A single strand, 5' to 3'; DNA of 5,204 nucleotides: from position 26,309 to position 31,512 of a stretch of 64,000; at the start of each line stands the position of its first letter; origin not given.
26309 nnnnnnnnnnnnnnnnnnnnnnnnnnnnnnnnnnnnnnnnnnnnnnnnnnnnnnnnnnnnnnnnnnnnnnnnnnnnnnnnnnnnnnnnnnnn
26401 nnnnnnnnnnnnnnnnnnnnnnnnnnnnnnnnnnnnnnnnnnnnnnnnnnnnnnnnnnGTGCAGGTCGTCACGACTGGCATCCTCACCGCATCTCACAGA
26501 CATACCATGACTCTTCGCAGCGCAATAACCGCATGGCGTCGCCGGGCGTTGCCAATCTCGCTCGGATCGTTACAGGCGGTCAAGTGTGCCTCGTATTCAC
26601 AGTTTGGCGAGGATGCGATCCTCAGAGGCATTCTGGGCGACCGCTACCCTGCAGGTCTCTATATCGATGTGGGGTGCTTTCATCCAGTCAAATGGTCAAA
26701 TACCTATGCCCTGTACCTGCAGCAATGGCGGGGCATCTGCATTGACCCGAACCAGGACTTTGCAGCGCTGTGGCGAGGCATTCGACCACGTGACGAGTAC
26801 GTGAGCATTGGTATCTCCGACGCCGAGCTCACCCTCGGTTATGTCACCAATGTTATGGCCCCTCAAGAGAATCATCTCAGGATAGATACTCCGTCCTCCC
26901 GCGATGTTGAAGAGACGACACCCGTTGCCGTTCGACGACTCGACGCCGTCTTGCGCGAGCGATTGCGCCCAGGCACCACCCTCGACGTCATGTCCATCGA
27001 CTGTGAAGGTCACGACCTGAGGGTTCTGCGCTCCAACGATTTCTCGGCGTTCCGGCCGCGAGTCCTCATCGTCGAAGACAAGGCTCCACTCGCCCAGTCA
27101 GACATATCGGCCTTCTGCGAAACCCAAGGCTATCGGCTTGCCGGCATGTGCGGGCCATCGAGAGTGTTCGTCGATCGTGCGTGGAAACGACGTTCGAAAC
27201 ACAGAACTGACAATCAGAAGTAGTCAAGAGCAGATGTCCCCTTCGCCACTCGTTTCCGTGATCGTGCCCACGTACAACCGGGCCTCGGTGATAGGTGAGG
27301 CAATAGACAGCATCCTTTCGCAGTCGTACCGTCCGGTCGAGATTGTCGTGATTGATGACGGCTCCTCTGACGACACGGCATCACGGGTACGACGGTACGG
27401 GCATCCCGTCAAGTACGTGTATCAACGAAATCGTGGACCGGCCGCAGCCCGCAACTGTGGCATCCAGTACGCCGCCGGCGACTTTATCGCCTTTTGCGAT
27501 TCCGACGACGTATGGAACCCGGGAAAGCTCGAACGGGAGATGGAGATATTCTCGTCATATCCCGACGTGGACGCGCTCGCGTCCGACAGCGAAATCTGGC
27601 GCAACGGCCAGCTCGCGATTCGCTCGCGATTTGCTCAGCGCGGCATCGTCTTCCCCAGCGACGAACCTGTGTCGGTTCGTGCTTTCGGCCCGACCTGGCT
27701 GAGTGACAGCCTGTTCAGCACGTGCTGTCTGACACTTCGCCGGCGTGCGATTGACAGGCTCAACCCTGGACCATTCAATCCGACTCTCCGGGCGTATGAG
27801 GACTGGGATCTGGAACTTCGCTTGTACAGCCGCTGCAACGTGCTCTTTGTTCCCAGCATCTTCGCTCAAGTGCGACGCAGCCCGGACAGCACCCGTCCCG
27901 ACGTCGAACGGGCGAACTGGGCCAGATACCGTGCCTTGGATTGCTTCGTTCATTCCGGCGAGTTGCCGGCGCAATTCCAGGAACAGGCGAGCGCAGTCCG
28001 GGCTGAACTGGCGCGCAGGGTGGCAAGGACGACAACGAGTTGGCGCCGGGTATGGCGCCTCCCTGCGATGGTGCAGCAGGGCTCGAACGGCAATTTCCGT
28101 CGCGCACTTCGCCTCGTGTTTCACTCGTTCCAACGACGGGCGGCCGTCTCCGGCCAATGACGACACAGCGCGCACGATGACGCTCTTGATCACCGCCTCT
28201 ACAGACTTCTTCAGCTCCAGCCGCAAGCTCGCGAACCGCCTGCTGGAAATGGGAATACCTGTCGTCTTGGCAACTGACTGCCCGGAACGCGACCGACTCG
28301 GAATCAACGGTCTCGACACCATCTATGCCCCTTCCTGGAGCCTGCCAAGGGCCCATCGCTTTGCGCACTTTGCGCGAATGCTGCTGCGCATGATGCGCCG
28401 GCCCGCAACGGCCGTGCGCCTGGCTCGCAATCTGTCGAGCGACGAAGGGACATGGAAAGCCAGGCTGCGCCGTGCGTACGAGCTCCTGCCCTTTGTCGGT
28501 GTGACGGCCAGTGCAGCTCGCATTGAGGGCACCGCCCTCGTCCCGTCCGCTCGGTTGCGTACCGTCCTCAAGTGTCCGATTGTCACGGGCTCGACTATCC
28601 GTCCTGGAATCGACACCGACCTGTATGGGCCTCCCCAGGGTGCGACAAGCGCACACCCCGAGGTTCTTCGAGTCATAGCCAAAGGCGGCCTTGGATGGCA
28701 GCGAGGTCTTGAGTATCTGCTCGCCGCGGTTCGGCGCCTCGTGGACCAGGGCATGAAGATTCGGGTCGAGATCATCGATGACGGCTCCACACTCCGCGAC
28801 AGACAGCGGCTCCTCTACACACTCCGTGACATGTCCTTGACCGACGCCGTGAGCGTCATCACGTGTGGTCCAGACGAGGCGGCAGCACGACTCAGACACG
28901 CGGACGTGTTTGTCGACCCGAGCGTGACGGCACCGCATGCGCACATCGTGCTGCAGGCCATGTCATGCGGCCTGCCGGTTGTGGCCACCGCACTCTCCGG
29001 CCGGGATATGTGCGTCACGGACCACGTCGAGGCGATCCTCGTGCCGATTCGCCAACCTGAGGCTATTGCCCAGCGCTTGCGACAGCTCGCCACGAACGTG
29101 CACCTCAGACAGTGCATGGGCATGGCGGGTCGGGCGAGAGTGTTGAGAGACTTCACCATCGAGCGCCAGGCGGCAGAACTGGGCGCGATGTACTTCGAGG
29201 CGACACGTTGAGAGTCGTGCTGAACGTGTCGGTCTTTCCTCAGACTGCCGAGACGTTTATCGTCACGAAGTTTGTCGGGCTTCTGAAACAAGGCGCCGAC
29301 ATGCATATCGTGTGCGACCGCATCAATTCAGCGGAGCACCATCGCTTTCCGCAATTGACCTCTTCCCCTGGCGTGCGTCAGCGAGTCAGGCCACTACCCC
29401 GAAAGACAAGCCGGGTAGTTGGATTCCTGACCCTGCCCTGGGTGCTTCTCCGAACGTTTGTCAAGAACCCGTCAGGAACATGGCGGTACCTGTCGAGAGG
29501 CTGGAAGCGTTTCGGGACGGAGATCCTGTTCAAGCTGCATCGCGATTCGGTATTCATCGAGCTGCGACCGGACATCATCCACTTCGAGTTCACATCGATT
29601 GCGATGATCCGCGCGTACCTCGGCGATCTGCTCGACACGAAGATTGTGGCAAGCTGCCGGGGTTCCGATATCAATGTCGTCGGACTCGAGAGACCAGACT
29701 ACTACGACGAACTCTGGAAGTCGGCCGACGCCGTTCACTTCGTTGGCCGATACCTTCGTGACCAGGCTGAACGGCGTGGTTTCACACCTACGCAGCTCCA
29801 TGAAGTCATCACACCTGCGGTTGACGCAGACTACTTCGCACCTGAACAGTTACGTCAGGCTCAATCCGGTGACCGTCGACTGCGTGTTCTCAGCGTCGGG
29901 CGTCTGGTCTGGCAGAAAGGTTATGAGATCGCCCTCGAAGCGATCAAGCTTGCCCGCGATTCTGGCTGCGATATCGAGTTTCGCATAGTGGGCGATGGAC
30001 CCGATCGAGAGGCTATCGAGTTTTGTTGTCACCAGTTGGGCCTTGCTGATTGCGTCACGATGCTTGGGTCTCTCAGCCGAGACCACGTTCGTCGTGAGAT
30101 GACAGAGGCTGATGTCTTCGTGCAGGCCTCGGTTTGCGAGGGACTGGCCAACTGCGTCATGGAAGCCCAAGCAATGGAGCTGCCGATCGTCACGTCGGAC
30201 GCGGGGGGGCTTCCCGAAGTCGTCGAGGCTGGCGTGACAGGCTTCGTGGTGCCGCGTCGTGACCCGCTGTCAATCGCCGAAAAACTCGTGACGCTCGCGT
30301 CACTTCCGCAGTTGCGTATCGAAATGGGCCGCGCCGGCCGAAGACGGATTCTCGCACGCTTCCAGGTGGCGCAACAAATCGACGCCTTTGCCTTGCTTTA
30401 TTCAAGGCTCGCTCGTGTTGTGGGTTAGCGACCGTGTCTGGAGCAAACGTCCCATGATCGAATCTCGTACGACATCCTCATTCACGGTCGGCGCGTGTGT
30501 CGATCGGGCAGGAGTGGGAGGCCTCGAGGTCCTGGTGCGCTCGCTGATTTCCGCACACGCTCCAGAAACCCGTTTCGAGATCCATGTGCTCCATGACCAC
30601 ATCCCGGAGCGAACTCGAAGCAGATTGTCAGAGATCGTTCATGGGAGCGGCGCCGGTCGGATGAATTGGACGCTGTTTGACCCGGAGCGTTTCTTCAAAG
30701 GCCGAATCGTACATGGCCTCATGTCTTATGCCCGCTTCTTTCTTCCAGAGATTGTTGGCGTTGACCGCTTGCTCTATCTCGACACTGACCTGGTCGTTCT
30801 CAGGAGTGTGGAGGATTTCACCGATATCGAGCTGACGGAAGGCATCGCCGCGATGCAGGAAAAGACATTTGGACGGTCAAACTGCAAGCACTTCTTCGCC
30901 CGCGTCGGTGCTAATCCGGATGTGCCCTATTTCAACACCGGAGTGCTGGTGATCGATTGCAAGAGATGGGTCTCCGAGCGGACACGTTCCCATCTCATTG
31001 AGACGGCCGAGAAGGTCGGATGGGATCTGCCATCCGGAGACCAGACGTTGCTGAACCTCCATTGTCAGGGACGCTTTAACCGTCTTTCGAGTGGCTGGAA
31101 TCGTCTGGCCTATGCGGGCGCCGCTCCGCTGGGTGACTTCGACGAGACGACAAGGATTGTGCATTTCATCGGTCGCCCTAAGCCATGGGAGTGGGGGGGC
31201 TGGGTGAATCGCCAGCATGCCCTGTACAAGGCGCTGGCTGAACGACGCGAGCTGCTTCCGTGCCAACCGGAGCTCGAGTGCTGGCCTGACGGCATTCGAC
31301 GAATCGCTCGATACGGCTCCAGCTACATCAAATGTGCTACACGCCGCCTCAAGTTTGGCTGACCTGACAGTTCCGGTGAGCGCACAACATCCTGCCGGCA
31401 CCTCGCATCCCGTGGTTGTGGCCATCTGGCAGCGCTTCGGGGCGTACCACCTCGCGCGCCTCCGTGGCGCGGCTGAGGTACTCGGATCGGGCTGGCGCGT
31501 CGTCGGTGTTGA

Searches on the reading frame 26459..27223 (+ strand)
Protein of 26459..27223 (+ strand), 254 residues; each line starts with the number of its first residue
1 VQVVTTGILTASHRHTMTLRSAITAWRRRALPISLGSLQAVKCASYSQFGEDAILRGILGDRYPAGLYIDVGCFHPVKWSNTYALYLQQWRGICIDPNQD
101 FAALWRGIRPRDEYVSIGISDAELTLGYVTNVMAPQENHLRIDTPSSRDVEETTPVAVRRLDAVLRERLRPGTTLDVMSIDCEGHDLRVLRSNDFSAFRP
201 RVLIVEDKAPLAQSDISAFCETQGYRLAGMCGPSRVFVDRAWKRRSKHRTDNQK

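Call 5: search_protein_families(library=pfam, proteins=[window:26459-27223:+], max_evalue=0.01)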
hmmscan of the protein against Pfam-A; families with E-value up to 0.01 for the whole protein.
window:26459-27223:+ (254 aa): 1 family
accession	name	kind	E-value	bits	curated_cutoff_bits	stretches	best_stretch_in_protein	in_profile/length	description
PF05050.19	Methyltransf_21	-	1.2e-11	45.5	22.7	1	81-226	12-172/173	Methyltransferase FkbM domain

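Call 10: search_protein_families(library=ncbifam, proteins=[window:26459-27223:+], max_evalue=0.1)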
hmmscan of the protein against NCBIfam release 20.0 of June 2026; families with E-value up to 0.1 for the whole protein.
window:26459-27223:+ (254 aa): 2 families
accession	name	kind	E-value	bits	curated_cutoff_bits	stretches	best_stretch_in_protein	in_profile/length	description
TIGR01444.1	fkbM_fam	subfamily_domain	2e-08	34.8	37.7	1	68-203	2-139/143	FkbM family methyltransferase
NF009972.0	PRK13435.1-3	subfamily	0.061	13.1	119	1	191-231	8-47/146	response regulator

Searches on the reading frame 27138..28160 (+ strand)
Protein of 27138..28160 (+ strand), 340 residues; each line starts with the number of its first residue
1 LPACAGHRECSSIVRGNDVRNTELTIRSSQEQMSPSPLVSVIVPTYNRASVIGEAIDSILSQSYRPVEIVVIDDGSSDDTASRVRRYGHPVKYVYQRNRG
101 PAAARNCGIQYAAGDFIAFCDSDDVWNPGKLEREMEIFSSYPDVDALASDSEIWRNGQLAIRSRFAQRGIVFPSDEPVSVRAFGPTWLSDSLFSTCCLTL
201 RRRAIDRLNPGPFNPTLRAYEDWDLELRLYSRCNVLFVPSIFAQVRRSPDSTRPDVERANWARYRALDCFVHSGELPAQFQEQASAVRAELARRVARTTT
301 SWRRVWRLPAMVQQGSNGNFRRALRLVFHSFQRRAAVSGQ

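Call 5: search_protein_families(library=pfam, proteins=[window:27138-28160:+], max_evalue=0.01)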
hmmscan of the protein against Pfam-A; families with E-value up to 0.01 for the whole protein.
window:27138-28160:+ (340 aa): 4 families
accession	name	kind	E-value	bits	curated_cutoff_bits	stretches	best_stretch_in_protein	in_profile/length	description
PF00535.33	Glycos_transf_2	-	1.1e-35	123.4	23.3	1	40-172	1-132/168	Glycosyl transferase family 2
PF13641.12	Glyco_tranf_2_3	-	6.6e-18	66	27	1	39-232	3-197/230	Glycosyltransferase like family 2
PF10111.15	Glyco_tranf_2_2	-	1.1e-17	64.9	27.3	1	40-240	1-210/276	Glycosyltransferase like family 2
PF03071.21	GNT-I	-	9.8e-05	21.7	25.4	1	27-101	83-159/434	GNT-I family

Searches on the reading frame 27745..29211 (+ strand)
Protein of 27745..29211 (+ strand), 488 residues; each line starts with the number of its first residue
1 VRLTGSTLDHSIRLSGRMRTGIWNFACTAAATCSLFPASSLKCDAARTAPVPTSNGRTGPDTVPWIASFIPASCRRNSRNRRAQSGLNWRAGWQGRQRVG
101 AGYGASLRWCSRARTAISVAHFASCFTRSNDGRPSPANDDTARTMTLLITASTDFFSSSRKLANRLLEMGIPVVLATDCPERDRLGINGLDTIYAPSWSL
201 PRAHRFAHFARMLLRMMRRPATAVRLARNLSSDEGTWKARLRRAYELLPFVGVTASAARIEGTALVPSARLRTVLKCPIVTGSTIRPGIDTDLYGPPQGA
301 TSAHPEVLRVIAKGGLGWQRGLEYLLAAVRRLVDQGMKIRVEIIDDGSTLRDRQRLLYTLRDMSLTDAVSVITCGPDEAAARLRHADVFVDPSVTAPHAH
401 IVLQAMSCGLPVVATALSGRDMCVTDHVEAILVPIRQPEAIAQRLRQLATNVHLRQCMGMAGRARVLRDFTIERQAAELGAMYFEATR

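Call 5: search_protein_families(library=pfam, proteins=[window:27745-29211:+], max_evalue=0.01)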
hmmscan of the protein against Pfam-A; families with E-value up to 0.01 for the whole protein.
window:27745-29211:+ (488 aa): 4 families
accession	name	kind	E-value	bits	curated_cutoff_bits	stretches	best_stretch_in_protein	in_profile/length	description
PF13692.12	Glyco_trans_1_4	-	9.4e-19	68.5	27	1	311-451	5-142/142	Glycosyl transferases group 1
PF00534.26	Glycos_transf_1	-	4.4e-17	62.6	26.4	1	310-464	18-171/172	Glycosyl transferases group 1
PF13524.12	Glyco_trans_1_2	-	1.5e-08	35.1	25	1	402-479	67-142/144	Glycosyl transferase-like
PF20706.3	GT4-conflict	-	4.6e-06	26.3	26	1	284-439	176-340/385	Family 4 Glycosyltransferase in conflict systems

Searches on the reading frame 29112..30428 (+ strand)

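Call 5: search_protein_families(library=pfam, proteins=[window:29112-30428:+], max_evalue=0.01)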
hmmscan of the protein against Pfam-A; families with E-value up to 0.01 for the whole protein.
window:29112-30428:+ (438 aa): 6 families
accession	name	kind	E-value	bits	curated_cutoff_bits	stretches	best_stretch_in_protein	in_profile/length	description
PF00534.26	Glycos_transf_1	-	1.4e-33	116.3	26.4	1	248-412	7-172/172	Glycosyl transferases group 1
PF13692.12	Glyco_trans_1_4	-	4.3e-33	115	27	1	258-396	3-140/142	Glycosyl transferases group 1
PF20706.3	GT4-conflict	-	2.9e-13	50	26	1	198-376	140-325/385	Family 4 Glycosyltransferase in conflict systems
PF13579.12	Glyco_trans_4_4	-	3.4e-07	31.2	29.7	1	56-230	13-153/158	Glycosyl transferase 4-like domain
PF13524.12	Glyco_trans_1_2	-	5.9e-07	30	25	1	286-425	13-141/144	Glycosyl transferase-like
PF13439.12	Glyco_transf_4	-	3.1e-06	27.8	28.5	1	134-240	71-169/170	Glycosyltransferase Family 4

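Call 69: search_protein_families(library=ncbifam, proteins=[window:29211-30428:+], max_evalue=0.00001)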
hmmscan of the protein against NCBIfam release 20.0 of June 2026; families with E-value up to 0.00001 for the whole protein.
window:29211-30428:+ (405 aa): 34 families (the best 25 are shown)
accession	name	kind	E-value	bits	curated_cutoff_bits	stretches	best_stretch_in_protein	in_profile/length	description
NF041876.1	EPS_EpsE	equivalog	3.9e-48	164.6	400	1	169-389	159-385/389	exopolysaccharide biosynthesis GT4 family glycosyltransferase EpsE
TIGR03088.1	stp2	hypoth_equivalog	1.5e-33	116.3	409.05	1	199-399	164-372/374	TIGR03088 family PEP-CTERM/XrtA system glycosyltransferase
TIGR03999.1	thiol_BshA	equivalog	1.8e-29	102.9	273.7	1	134-401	104-374/375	N-acetyl-alpha-D-glucosaminyl L-malate synthase BshA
TIGR04005.1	wcaL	equivalog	4.4e-27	95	537.6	1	7-384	8-390/406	colanic acid biosynthesis glycosyltransferase WcaL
NF038229.1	Glyco4_Geo_Pelo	equivalog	5.5e-19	68.4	400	1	148-400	85-336/338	GPMC system family 4 glycosyltransferase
TIGR03449.1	mycothiol_MshA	equivalog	3.5e-18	65.7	462.5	1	198-399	191-402/406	D-inositol-3-phosphate glycosyltransferase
TIGR04063.1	stp3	hypoth_equivalog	3.3e-17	62.5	442.05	1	169-401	155-396/397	TIGR04063 family PEP-CTERM/XrtA system glycosyltransferase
NF047684.1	TeichurnBiosyTuaC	equivalog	1.9e-16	60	550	1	138-399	128-388/391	teichuronic acid biosynthesis protein TuaC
TIGR02149.1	glgA_Coryne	subfamily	2.1e-16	60.1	302.4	1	220-387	201-377/391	glycogen synthase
NF011726.0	PRK15179.1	equivalog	3.2e-15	55.5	733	1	217-394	511-688/694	Vi polysaccharide biosynthesis protein TviE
NF041879.1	EPS_EpsH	equivalog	1.8e-12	46.7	800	1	203-389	219-405/431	exopolysaccharide biosynthesis glycosyltransferase EpsH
NF047880.1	glyco_SdgA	exception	1.1e-11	44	800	1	222-363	314-454/488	serine-aspartate repeat adhesin O-glycosyltransferase SdgA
NF046085.1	XrtY_assoc_Gly1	equivalog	1.4e-11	43.9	400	1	215-400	201-384/387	XrtY-associated glycosyltransferase XYAG1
NF038255.1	exopoly_VpsD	equivalog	2.1e-11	43.3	300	1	170-400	155-379/381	VpsD family glycosyltransferase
TIGR04157.1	glyco_rSAM_CFB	subfamily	6.6e-11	41.8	400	1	226-388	230-397/406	TIGR04157 family glycosyltransferase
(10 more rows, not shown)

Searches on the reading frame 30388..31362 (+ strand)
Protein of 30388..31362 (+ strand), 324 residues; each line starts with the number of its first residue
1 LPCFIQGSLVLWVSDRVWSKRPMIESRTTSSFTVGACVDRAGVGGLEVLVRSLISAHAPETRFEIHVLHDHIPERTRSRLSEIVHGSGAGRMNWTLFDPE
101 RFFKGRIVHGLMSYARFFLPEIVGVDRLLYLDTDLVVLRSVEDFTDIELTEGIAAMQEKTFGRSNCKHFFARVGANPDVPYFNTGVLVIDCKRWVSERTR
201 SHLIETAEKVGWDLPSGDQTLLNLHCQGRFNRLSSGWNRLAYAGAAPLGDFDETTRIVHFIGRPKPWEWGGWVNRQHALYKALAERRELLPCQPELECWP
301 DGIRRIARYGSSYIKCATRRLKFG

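Call 5: search_protein_families(library=pfam, proteins=[window:30388-31362:+], max_evalue=0.01)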
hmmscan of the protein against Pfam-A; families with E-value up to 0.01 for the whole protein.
window:30388-31362:+ (324 aa): 1 family
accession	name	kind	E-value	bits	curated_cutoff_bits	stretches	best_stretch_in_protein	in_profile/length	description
PF01501.26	Glyco_transf_8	-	3.2e-31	109.3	24.3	1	43-268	11-250/253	Glycosyl transferase family 8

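Call 69: search_protein_families(library=ncbifam, proteins=[window:30388-31362:+], max_evalue=0.00001)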
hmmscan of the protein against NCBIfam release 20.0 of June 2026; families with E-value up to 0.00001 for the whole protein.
window:30388-31362:+ (324 aa): 1 family
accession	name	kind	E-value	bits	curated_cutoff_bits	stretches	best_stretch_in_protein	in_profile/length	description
NF011718.0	PRK15171.1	equivalog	1.8e-14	53.7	461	1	27-276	23-282/337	lipopolysaccharide 3-alpha-galactosyltransferase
